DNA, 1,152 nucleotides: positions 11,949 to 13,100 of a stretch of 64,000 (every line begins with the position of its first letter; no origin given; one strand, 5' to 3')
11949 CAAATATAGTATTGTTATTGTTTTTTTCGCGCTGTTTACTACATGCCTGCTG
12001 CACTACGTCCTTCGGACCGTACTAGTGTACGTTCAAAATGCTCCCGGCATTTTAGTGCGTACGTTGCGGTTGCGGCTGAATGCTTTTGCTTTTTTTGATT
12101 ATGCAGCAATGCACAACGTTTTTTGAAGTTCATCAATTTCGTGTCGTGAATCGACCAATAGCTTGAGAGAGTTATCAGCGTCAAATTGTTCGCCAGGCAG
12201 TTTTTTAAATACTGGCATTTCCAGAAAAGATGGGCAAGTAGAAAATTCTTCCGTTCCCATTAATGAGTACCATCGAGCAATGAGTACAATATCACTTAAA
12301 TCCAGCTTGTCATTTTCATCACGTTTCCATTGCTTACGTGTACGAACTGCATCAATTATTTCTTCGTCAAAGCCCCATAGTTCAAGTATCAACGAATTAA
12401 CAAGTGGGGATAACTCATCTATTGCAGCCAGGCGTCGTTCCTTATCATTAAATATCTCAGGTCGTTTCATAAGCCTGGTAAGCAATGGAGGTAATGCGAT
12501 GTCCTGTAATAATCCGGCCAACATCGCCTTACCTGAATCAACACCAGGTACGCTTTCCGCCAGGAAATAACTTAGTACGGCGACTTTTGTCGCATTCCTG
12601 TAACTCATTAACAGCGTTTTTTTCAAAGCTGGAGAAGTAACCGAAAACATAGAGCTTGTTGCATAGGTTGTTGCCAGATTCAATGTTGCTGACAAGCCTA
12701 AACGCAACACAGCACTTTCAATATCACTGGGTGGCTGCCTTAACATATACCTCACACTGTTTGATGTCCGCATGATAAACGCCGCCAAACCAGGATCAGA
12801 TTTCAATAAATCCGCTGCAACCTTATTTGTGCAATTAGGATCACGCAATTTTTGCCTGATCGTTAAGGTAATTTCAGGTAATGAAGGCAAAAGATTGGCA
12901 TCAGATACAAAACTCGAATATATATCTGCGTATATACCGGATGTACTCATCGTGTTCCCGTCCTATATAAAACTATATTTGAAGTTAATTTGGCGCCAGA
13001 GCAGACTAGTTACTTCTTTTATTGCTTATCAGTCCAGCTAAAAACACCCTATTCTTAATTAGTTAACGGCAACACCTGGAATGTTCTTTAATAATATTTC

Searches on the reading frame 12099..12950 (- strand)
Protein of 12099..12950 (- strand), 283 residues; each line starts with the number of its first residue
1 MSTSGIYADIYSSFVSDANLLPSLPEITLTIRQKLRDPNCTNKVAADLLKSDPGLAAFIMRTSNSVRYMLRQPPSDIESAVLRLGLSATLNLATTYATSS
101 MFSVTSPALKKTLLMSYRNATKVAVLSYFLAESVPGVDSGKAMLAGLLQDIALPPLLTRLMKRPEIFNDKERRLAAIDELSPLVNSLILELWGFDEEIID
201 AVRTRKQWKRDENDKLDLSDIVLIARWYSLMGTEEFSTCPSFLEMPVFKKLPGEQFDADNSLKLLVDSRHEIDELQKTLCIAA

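Call 59: search_protein_families(library=pfam, proteins=[window:12099-12950:-], max_evalue=0.00001)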
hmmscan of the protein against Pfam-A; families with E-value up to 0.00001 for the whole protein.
window:12099-12950:- (283 aa): 1 family
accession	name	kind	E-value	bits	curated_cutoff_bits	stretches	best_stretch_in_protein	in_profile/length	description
PF08668.18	HDOD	-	2.7e-28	99.3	22.9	1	21-206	1-194/196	HDOD domain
